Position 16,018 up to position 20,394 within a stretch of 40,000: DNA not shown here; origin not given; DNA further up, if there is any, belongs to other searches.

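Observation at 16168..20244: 1358-aa casposon cargo protein: HigA-type HTH fused to a large unassigned body, possibly defence- or conflict-related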

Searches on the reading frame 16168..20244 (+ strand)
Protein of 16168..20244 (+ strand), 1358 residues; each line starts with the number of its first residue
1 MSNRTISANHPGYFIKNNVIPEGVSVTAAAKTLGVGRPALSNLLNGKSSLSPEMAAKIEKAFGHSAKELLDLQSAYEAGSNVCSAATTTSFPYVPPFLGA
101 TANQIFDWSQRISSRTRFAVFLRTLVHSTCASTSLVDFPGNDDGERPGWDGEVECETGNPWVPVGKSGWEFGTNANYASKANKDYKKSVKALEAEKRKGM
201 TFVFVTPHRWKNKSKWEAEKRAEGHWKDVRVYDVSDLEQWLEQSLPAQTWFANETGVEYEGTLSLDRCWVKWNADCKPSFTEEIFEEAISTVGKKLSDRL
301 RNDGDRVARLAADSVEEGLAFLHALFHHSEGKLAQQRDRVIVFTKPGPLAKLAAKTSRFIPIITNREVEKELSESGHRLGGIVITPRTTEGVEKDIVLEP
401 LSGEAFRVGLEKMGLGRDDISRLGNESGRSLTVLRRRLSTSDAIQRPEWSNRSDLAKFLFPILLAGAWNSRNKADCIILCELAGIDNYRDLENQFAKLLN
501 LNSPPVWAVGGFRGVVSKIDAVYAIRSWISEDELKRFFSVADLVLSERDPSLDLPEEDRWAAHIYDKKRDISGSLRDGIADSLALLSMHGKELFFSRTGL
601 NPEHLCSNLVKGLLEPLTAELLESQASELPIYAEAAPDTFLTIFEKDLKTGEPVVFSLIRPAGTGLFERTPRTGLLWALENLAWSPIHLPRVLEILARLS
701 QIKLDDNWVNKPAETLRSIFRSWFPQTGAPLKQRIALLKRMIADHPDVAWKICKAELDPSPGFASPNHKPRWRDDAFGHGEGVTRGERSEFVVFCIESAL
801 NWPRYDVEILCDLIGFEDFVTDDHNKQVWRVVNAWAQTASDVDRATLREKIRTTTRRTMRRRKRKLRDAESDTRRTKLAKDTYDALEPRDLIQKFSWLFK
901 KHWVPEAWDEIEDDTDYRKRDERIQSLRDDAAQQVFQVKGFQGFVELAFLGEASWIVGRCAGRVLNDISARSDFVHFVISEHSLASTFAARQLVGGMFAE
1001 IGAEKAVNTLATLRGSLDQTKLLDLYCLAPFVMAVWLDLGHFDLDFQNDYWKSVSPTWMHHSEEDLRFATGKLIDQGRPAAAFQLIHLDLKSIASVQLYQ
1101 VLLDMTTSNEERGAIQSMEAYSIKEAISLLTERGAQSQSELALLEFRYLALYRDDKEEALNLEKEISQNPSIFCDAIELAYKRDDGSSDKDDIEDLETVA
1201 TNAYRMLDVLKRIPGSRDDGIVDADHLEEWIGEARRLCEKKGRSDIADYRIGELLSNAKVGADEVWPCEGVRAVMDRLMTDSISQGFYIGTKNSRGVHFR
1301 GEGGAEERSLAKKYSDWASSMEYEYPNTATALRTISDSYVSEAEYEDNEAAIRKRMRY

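Call 3: search_protein_families(library=pfam, proteins=[window:16168-20244:+], max_evalue=0.01)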
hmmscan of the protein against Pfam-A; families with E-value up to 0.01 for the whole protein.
window:16168-20244:+ (1358 aa): 3 families
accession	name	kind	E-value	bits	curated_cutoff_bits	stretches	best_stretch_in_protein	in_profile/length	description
PF01381.28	HTH_3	-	7.4e-08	32.8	23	1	22-63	8-49/55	Helix-turn-helix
PF13560.12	HTH_31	-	0.00067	20.3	27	1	23-68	14-60/64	Helix-turn-helix domain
PF15943.11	YdaS_toxin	-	0.0023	18.1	30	1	27-61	12-46/65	Bacterial toxin YdaS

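Call 4: search_protein_families(library=padloc, proteins=[window:16168-20244:+], max_evalue=0.01)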
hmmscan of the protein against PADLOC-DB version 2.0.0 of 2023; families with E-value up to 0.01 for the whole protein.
window:16168-20244:+ (1358 aa): 1 family
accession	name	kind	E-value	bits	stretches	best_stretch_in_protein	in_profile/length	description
PDLC03991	PD-Lambda-4_A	-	0.00021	17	1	671-744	592-665/1283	-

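Call 6: find_homologous_proteins(query=window:16168-20244:+, max_evalue=0.001)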
Query window:16168-20244:+ (1358 aa): 3245 proteins with E <= 0.001 among 8000 candidates; the best 120 are listed.
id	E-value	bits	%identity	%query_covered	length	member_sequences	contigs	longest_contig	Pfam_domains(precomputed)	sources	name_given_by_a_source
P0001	0.0e+0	3127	100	100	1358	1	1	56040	PF01381.29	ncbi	-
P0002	0.0e+0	2657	83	100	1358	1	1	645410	PF01381.29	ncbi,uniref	ncbi:HigA family addiction module antitoxin [Tritonibacter scottomollicae]|uniref:HigA family addict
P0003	0.0e+0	2582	81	100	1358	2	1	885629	PF01381.29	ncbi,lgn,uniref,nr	ncbi:HigA family addiction module antitoxin [Palleronia pelagia]|uniref:Addiction module antidote pr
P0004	0.0e+0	2548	80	100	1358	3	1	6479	PF01381.29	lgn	-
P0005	0.0e+0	2408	77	100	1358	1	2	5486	PF01381.29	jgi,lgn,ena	-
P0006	0.0e+0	2314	73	99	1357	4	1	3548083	PF01381.29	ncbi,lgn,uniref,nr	ncbi:hypothetical protein GCM10007927_28740 [Sulfitobacter pacificus]|uniref:HTH cro/C1-type domain-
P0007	0.0e+0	2302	73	99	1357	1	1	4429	PF01381.29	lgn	-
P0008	0.0e+0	2175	70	99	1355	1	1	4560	PF01381.29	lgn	-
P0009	0.0e+0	1847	65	93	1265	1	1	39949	-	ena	-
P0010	0.0e+0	1532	50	100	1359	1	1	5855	PF01381.29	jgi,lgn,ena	jgi:addiction module HigA family antidote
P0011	0.0e+0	1529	49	100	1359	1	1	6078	PF01381.29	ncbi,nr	ncbi:MAG: HigA family addiction module antidote protein [Planctomycetaceae bacterium]|nr:HigA family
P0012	0.0e+0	1480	49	99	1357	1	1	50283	PF01381.29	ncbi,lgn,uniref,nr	ncbi:HigA family addiction module antitoxin [Celeribacter persicus]|uniref:Addiction module HigA fam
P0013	0.0e+0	1431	49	100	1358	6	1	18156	PF01381.29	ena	-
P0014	0.0e+0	1429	49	100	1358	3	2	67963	PF01381.29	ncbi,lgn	ncbi:MAG: helix-turn-helix transcriptional regulator [Sulfitobacter sp.]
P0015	0.0e+0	1427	49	100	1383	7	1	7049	PF01381.29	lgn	-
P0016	0.0e+0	1423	50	100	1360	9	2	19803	PF01381.29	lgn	-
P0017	0.0e+0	1422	48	100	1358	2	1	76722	PF01381.29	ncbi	ncbi:MAG: HigA family addiction module antitoxin [Pseudomonadota bacterium]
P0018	0.0e+0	1421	48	100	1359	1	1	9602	PF01381.29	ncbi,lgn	-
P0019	0.0e+0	1419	49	100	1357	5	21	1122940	PF01381.29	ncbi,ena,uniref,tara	ncbi:helix-turn-helix domain-containing protein [uncultured Sneathiella sp.]|uniref:helix-turn-helix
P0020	0.0e+0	1411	48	100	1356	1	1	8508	PF01381.29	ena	-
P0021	0.0e+0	1406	48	100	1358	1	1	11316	PF01381.29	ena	-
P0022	0.0e+0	1405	48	100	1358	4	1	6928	PF01381.29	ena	-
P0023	0.0e+0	1401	48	100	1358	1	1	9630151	PF01381.29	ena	-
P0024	0.0e+0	1399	48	100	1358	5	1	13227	PF01381.29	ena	-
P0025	0.0e+0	1393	48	100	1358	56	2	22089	PF01381.29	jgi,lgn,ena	jgi:addiction module HigA family antidote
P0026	0.0e+0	1393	49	100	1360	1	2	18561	PF01381.29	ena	-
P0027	0.0e+0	1391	47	99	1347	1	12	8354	PF01381.29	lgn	-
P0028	0.0e+0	1390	48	100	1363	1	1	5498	PF01381.29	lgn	-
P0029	0.0e+0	1390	49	97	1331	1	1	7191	PF01381.29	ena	-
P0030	0.0e+0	1379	48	100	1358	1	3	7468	PF01381.29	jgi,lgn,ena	-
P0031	0.0e+0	1375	47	100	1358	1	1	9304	PF01381.29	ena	-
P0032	0.0e+0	1372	46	98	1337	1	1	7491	PF01381.29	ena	-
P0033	0.0e+0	1365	47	99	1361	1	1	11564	PF01381.29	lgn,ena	-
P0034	0.0e+0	1364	46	99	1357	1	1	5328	PF01381.29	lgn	-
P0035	0.0e+0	1363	47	100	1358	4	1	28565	PF01381.29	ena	-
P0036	0.0e+0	1362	48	100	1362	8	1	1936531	PF01381.29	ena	-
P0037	0.0e+0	1349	47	100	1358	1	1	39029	PF01381.29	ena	-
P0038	0.0e+0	1349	47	100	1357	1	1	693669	PF01381.29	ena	-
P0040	0.0e+0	1346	45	100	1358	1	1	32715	PF01381.29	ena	-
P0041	0.0e+0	1342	47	100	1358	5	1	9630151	PF01381.29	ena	-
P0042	0.0e+0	1340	45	99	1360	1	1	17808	PF01381.29,PF13560.13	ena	-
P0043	0.0e+0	1338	46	100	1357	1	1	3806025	PF01381.29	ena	-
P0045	0.0e+0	1336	48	98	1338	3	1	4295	PF01381.29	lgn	-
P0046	0.0e+0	1335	45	99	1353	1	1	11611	PF01381.29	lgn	-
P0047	0.0e+0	1332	47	99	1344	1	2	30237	PF01381.29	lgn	-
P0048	0.0e+0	1332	45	99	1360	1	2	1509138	PF01381.29,PF13560.13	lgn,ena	-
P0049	0.0e+0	1327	46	100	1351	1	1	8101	PF01381.29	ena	-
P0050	0.0e+0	1325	46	99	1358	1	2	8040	PF01381.29,PF13560.13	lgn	-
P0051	0.0e+0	1324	45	100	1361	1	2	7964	PF01381.29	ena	-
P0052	0.0e+0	1322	46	99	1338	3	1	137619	PF01381.29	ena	-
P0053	0.0e+0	1322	47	99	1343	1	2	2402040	PF01381.29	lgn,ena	-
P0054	0.0e+0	1320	45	99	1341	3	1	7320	PF01381.29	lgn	-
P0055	0.0e+0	1318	46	100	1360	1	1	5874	PF01381.29,PF13560.13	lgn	-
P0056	0.0e+0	1317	45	100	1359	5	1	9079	PF01381.29,PF13560.13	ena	-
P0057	0.0e+0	1316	45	100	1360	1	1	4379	PF01381.29,PF13560.13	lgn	-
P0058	0.0e+0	1315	46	100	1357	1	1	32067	PF01381.29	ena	-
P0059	0.0e+0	1315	45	100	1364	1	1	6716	PF01381.29,PF13560.13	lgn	-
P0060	0.0e+0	1314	46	100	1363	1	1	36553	PF01381.29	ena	-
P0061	0.0e+0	1313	45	99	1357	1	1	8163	PF01381.29,PF13560.13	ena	-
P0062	0.0e+0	1310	46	100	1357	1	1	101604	PF01381.29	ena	-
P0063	0.0e+0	1308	45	99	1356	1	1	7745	PF01381.29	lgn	-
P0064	0.0e+0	1307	45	100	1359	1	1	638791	PF01381.29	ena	-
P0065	0.0e+0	1307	45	99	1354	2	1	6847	PF01381.29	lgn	-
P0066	0.0e+0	1306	45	99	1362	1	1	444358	PF01381.29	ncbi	-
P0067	0.0e+0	1306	45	99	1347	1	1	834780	PF01381.29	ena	-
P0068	0.0e+0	1303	45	99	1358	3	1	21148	-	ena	-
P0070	0.0e+0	1300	45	99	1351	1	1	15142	PF01381.29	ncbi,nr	ncbi:MAG: helix-turn-helix domain-containing protein [Gammaproteobacteria bacterium]|nr:helix-turn-h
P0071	0.0e+0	1299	45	100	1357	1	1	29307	PF01381.29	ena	-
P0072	0.0e+0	1298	44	100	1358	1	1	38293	-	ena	-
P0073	0.0e+0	1297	45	99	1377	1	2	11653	PF01381.29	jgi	-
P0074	0.0e+0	1296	45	99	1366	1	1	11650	PF01381.29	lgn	-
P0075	0.0e+0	1293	45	99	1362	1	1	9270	PF01381.29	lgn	-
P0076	0.0e+0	1292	45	100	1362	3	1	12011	PF01381.29,PF13560.13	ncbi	-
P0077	0.0e+0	1289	44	100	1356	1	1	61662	PF01381.29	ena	-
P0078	0.0e+0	1288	45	99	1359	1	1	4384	PF01381.29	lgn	-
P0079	0.0e+0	1288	44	100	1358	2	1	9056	PF01381.29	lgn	-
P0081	0.0e+0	1286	45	99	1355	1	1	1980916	PF01381.29,PF13560.13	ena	-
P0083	0.0e+0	1282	44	98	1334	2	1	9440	PF01381.29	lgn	-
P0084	0.0e+0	1279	46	100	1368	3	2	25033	PF01381.29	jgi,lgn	jgi:addiction module HigA family antidote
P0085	0.0e+0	1273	45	99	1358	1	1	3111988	PF01381.29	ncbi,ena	-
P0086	0.0e+0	1270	44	100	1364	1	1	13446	PF01381.29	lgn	-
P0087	0.0e+0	1270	45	99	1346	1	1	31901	PF01381.29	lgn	-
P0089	0.0e+0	1267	44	99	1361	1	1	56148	PF01381.29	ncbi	-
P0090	0.0e+0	1267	44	100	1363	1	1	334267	PF01381.29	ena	-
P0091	0.0e+0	1265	44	100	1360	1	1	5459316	-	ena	-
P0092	0.0e+0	1264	45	99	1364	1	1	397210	PF01381.29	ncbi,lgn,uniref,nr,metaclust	ncbi:helix-turn-helix transcriptional regulator [Litoreibacter albidus]|uniref:Plasmid maintenance s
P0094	0.0e+0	1263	45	98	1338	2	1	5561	PF01381.29,PF13560.13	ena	-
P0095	0.0e+0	1262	44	100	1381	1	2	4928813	PF01381.29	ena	-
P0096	0.0e+0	1261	45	99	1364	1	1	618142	PF01381.29,PF13560.13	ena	-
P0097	0.0e+0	1261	44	99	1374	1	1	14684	PF01381.29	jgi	jgi:addiction module HigA family antidote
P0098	0.0e+0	1257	44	100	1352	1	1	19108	PF01381.29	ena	-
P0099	0.0e+0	1257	45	99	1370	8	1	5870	PF01381.29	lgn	-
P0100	0.0e+0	1257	44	100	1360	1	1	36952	PF01381.29,PF13560.13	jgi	jgi:addiction module HigA family antidote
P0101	0.0e+0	1255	44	99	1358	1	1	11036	PF01381.29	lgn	-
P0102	0.0e+0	1254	45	100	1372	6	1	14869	PF01381.29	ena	-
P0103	0.0e+0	1254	45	99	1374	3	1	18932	PF01381.29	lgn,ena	-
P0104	0.0e+0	1253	43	99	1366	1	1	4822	PF01381.29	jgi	jgi:addiction module HigA family antidote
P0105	0.0e+0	1252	44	99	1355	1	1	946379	PF01381.29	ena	-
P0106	0.0e+0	1251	43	99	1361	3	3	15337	PF01381.29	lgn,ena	-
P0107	0.0e+0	1251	44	99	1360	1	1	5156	PF01381.29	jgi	jgi:addiction module HigA family antidote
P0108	0.0e+0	1249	43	99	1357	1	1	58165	PF01381.29,PF13560.13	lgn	-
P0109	0.0e+0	1248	44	99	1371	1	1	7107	PF01381.29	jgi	jgi:addiction module HigA family antidote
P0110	0.0e+0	1247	44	99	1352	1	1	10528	PF01381.29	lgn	-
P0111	0.0e+0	1246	44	99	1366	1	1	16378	PF01381.29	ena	-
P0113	0.0e+0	1243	44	99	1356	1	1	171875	PF01381.29,PF13560.13,PF13443.13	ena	-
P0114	0.0e+0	1243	43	99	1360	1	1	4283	PF01381.29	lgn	-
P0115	0.0e+0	1243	44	99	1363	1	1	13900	PF01381.29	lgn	-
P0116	0.0e+0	1242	44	99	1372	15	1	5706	PF01381.29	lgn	-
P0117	0.0e+0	1242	43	99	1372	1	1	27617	PF01381.29,PF13560.13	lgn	-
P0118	0.0e+0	1241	43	100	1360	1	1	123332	PF01381.29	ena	-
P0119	0.0e+0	1240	45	100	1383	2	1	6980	PF01381.29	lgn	-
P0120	0.0e+0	1240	45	99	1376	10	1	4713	PF01381.29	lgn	-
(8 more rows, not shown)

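Call 7: search_protein_families(library=ncbifam, proteins=[window:16168-20244:+], max_evalue=0.01)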
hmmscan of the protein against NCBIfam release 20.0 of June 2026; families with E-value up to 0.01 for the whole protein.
window:16168-20244:+ (1358 aa): 1 family
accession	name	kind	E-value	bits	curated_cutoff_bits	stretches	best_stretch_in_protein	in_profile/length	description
TIGR02607.1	antidote_HigA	equivalog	3.7e-15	55.5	47.7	1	8-77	4-74/81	HigA family addiction module antitoxin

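Call 8: search_solved_structures(query=window:16168-20244:+, max_evalue=1)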
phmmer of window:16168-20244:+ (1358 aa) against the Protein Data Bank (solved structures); distinct sequences matched with E-value up to 1: 12.
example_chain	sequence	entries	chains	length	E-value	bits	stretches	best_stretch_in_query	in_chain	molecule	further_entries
6chv_A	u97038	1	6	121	3.4e-05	25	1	3-78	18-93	Antitoxin HigA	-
4mcx_A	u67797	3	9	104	3.9e-05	24.9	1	5-78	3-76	Antidote protein | Antitoxin HigA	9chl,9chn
2icp_A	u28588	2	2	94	4.3e-05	24.7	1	8-78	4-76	antitoxin higa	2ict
6cf1_A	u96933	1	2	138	4.9e-05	24.5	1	3-78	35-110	Antitoxin HigA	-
4mct_A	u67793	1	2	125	6.5e-05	24.1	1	5-78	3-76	Antidote protein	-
7csv_A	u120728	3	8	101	0.0025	18.9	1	7-80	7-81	HTH cro/C1-type domain-containing protein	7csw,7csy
6f8s_A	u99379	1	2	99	0.0027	18.8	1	9-78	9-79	XRE family transcriptional regulator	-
6jpi_A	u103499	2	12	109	0.0028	18.7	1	7-80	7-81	HTH cro/C1-type domain-containing protein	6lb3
6f8h_A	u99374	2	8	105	0.0035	18.4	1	9-78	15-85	XRE family transcriptional regulator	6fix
3cec_A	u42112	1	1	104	0.01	16.8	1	3-75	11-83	Putative antidote protein of plasmid maintenance system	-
3trb_A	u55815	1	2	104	0.067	14.1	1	8-78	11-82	Virulence-associated protein I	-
2eby_A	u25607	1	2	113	0.58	11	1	18-77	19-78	Putative HTH-type transcriptional regulator ybaQ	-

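Call 12: find_encoding_contigs(protein=P0002, flank=10000, max_places=3)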
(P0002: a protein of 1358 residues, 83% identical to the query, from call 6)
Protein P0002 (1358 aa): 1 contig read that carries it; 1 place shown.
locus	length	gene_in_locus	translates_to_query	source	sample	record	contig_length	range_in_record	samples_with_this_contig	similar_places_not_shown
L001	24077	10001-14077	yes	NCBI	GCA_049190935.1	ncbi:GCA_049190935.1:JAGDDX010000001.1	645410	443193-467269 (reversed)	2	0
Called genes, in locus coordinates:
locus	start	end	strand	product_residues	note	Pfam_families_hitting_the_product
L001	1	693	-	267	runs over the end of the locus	PF08220:HTH_DeoR, PF08279:HTH_11 (weak), PF00455:DeoRC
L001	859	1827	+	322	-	PF01547:SBP_bac_1, PF13531:SBP_bac_11, PF13416:SBP_bac_8, PF13343:SBP_bac_6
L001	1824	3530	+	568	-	PF00528:BPD_transp_1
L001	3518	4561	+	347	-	PF00005:ABC_tran, PF13304:AAA_21 (faint), PF08402:TOBE_2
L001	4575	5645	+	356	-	PF00753:Lactamase_B, PF23023:Anti-Pycsar_Apyc1 (faint), PF12706:Lactamase_B_2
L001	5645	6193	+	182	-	PF00300:His_Phos_1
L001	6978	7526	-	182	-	-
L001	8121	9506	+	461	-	PF05598:DUF772, PF01609:DDE_Tnp_1, PF13751:DDE_Tnp_1_6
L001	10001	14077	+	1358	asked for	PF01381:HTH_3 (weak)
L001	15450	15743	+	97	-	-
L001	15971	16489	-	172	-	-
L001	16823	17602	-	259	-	PF00520:Ion_trans, PF07885:Ion_trans_2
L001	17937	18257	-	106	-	-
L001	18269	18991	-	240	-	PF25612:DUF7940, PF00959:Phage_lysozyme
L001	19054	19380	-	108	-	-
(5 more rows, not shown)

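Call 13: find_encoding_contigs(protein=P0006, flank=10000, max_places=3)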
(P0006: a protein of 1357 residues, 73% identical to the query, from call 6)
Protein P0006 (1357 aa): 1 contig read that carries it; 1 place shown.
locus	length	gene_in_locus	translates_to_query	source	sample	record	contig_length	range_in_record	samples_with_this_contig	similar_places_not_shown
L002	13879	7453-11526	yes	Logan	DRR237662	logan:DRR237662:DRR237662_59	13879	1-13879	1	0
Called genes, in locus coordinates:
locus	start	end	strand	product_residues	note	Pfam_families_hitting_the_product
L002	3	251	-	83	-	?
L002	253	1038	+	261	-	-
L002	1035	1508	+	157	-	PF21983:NikA-like, PF05713:MobC (faint)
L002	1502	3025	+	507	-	-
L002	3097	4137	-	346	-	-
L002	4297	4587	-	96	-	PF01381:HTH_3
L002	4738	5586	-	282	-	-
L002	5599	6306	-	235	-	-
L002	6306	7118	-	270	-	-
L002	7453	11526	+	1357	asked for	PF01381:HTH_3 (weak)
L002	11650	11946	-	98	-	-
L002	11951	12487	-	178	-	PF12844:HTH_19 (weak), PF13560:HTH_31, PF01381:HTH_3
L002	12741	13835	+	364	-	PF00589:Phage_integrase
